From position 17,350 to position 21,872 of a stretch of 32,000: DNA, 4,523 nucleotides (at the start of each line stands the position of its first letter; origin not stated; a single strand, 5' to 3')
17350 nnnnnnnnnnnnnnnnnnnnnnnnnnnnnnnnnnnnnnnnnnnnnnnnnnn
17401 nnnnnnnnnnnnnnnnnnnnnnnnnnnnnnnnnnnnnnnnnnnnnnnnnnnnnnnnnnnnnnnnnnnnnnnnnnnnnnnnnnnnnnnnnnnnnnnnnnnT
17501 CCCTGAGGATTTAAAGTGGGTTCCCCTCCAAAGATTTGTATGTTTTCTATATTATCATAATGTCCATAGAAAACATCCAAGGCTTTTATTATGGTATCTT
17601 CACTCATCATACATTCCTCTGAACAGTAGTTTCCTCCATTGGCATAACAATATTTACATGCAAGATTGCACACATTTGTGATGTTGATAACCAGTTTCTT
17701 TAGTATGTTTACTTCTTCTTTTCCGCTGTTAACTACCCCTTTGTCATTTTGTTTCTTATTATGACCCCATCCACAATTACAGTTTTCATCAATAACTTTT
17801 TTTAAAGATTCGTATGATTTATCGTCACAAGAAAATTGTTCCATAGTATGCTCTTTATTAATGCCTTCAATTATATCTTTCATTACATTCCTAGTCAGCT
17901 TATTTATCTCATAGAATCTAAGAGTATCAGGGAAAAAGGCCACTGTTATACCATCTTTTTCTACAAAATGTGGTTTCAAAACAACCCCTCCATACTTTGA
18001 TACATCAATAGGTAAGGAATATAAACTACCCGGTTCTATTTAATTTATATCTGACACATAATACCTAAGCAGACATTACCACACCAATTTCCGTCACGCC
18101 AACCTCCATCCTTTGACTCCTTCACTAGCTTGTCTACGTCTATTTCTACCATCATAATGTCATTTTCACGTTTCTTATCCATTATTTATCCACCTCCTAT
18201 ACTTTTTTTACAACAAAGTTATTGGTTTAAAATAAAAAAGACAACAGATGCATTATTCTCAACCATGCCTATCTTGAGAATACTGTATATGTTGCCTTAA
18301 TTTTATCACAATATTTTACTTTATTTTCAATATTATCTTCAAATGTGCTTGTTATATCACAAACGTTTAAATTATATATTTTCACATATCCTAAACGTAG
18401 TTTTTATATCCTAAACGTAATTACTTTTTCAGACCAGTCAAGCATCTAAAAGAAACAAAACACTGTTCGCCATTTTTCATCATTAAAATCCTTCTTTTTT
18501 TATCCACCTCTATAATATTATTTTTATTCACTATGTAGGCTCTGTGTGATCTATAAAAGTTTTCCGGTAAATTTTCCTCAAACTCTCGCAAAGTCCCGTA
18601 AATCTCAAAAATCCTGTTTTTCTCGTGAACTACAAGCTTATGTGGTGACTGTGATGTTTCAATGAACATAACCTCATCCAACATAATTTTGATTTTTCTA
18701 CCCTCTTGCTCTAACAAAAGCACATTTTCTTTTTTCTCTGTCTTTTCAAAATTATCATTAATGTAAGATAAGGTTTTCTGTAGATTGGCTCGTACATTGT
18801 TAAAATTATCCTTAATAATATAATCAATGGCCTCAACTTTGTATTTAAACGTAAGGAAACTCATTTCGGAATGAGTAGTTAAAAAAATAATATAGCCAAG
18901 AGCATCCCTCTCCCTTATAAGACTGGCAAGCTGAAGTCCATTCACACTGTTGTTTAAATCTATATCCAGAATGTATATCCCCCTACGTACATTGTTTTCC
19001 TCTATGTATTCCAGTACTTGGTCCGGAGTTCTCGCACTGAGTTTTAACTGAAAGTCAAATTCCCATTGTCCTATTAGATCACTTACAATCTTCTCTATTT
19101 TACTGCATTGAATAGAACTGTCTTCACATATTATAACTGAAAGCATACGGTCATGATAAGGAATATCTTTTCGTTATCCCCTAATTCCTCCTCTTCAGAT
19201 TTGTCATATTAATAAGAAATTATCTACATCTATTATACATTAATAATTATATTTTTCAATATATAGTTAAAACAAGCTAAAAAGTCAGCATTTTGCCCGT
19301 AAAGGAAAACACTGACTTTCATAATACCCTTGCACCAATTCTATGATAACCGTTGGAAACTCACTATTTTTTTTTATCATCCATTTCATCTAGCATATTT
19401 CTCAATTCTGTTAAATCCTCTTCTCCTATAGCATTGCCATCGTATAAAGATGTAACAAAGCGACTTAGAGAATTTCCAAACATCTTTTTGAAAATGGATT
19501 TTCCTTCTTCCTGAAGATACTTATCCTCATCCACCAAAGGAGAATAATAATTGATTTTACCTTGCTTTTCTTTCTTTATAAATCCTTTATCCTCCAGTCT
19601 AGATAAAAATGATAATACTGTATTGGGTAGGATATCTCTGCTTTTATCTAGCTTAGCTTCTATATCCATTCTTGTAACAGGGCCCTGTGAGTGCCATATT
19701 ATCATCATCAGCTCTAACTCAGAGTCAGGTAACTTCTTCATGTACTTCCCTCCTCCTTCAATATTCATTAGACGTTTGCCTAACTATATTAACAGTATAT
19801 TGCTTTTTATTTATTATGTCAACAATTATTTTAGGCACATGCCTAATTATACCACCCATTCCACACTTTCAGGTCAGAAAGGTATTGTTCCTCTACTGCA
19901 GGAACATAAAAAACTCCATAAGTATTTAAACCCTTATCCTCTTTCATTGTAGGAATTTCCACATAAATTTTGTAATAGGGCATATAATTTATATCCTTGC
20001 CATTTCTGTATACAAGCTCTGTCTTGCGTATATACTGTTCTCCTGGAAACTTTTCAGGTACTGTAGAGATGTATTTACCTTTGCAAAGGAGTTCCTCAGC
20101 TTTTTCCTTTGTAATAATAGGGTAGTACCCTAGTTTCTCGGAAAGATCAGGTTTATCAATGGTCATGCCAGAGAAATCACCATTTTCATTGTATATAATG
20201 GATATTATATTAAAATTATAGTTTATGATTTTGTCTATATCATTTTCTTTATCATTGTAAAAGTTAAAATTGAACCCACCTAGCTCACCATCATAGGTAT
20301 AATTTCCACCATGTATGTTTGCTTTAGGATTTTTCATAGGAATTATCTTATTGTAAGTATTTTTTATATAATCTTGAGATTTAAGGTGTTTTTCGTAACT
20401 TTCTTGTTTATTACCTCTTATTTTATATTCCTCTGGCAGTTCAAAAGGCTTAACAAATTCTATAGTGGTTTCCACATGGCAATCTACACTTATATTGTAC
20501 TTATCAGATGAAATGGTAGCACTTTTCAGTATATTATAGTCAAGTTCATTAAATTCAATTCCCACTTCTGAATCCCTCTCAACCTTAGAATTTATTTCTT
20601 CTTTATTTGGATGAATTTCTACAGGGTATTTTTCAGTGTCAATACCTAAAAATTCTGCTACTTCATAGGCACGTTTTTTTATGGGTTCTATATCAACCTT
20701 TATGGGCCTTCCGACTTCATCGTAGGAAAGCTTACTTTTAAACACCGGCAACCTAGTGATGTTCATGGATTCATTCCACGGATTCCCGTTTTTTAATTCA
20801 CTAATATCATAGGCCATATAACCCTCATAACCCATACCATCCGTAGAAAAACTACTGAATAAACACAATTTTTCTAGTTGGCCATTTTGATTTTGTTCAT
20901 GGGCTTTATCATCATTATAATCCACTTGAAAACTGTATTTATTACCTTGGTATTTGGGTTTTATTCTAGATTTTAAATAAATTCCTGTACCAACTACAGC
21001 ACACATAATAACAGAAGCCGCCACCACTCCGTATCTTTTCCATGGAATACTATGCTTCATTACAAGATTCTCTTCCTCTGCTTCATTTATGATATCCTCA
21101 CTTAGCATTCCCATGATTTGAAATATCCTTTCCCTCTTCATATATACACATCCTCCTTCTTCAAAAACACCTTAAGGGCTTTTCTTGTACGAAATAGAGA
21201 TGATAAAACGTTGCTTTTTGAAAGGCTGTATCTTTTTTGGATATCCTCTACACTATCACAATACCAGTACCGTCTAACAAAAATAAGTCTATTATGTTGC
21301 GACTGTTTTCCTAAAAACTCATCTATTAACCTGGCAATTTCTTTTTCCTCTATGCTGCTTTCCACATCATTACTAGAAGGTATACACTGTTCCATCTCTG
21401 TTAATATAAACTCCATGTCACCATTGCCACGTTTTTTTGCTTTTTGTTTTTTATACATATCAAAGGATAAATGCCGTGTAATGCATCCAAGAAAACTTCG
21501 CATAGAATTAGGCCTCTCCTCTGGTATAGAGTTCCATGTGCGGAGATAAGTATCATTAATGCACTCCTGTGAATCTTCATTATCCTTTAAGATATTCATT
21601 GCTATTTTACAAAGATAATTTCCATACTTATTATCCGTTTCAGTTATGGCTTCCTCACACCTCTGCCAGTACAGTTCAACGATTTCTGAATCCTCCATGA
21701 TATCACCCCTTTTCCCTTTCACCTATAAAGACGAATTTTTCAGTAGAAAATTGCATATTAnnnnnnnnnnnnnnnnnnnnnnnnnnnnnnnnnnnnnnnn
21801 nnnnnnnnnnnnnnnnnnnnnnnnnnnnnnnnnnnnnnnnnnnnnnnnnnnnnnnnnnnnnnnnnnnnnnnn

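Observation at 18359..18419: Two exact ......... repeats (20-bp period) replace the -35 of the precursor promoter, with a third site over the predicted start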

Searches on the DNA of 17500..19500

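Call 11: search_rna_families(source=window, start=17500, end=19500, threshold=evalue, max_evalue=1)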
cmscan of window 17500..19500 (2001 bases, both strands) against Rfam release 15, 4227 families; matches with E-value up to 1: 4.
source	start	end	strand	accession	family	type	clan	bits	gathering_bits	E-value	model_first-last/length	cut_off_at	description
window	18226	18312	-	RF03802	MIR5649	Gene; miRNA;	-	26.6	100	0.017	1-101/101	no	MIR5649 microRNA precursor family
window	18227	18306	+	RF03802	MIR5649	Gene; miRNA;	-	24.5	100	0.063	1-101/101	no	MIR5649 microRNA precursor family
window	18226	18305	+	RF00920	MIR444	Gene; miRNA;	-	23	110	0.099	1-116/116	no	MIR444 microRNA precursor family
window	18238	18298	+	RF04195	MIR6217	Gene; miRNA;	-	18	110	0.46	1-228/228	no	MIR6217 microRNA precursor family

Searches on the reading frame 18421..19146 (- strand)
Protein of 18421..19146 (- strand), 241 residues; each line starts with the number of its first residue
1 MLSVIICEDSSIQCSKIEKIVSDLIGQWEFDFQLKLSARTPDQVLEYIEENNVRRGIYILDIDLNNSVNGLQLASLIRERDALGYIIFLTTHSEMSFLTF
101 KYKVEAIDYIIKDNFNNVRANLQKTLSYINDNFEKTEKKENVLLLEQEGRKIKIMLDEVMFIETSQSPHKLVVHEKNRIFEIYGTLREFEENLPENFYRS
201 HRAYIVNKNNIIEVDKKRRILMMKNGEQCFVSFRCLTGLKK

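Call 8: search_protein_families(library=pfam, proteins=[window:18421-19146:-], max_evalue=0.01)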
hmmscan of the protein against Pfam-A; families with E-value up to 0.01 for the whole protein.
window:18421-19146:- (241 aa): 3 families
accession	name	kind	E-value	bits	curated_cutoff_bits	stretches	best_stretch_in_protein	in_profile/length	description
PF04397.21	LytTR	-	7.4e-21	74.6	22.6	1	151-241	3-95/98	LytTr DNA-binding domain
PF00072.30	Response_reg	-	7.9e-11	42.6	30.2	1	4-113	1-100/111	Response regulator receiver domain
PF20274.4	cREC_REC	-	0.00052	21.1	27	1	37-92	17-74/88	Cyclic-phosphate processing Receiver domain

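Call 27: find_related_loci(query=A3, collection=metagenome_contigs, flank=4500)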
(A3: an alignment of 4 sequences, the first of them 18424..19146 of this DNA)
Query A3 (241 aa) in metagenome_contigs; peptide patterns used: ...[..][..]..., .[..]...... (x = any residue, [..] = any of these).
280 stretches matched a pattern; 131 encode a relative of the query (tblastn E <= 1e-3); the best 80 are kept; 80 distinct loci.
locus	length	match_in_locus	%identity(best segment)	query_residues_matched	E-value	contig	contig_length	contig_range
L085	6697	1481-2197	48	1-239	7e-73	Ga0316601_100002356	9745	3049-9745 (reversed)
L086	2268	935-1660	45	1-241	1e-70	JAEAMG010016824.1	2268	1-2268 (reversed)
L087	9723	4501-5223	42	1-241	9e-63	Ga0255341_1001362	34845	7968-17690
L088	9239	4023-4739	42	1-239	2e-62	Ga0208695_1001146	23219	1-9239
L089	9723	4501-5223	46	1-241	4e-62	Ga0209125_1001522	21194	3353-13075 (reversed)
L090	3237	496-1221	42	1-241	3e-62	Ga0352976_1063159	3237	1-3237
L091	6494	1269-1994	42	1-241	1e-61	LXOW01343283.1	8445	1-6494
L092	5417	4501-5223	46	1-241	4e-61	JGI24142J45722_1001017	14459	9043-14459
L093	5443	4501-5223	46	1-241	4e-61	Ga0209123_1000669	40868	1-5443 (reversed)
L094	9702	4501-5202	42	1-234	1e-60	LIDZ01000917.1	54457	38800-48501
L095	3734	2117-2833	42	1-239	5e-60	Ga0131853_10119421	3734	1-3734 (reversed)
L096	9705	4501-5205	41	1-234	5e-57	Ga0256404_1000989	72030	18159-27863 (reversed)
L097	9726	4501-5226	40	1-240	2e-56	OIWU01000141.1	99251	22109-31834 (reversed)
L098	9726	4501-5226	40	1-240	2e-56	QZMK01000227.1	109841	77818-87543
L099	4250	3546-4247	40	1-232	3e-54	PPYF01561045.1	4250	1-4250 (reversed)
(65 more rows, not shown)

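Call 51: search_protein_families(library=ncbifam, proteins=[window:18421-19146:-], max_evalue=0.01)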
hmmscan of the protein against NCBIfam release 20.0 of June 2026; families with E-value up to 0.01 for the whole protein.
window:18421-19146:- (241 aa): 10 families
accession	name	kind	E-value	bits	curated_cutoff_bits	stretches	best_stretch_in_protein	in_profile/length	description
NF046049.1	quorum_RR_AgrA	equivalog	6.6e-53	179.7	400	1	3-236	2-235/238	quorum-sensing response regulator AgrA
NF008677.0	PRK11697.1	equivalog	2.2e-14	53.4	246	1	51-240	44-232/238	two-component system response regulator BtsR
NF010684.1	PRK14084.1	equivalog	6.4e-12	45.7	375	1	57-216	49-222/254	response regulator transcription factor LytR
NF041880.1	EPS_EpsF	equivalog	5.7e-05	21.8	900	1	57-141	42-128/492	response regulator EpsF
NF040749.1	tetrathio_RR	equivalog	0.00025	20.8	290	1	53-150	42-139/191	tetrathionate respiration response regulator TtrR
NF051870.1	NAssimRespRegNtrX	equivalog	0.0015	17.5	600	1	17-151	13-138/452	nitrogen assimilation response regulator NtrX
NF006623.1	PRK09191.1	subfamily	0.0019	18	240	1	3-115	139-239/258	PhyR family response regulator anti-anti-sigma factor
NF008176.1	PRK10923.1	equivalog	0.0049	15.5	620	1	56-133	49-126/469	nitrogen regulation protein NR(I)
NF051850.1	RespRegRprY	equivalog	0.0063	15.9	370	1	4-113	7-106/234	response regulator transcription factor RprY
NF007750.0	PRK10430.1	equivalog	0.01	15.4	262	0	1-119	1-112/239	two-component system response regulator DcuR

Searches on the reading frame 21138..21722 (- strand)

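Call 8: search_protein_families(library=pfam, proteins=[window:21138-21722:-], max_evalue=0.01)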
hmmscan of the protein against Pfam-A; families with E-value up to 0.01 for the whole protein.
window:21138-21722:- (194 aa): 1 family
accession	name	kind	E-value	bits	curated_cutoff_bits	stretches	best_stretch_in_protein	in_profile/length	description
PF04542.20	Sigma70_r2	-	2.4e-08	34.1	24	1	32-94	4-69/71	Sigma-70 region 2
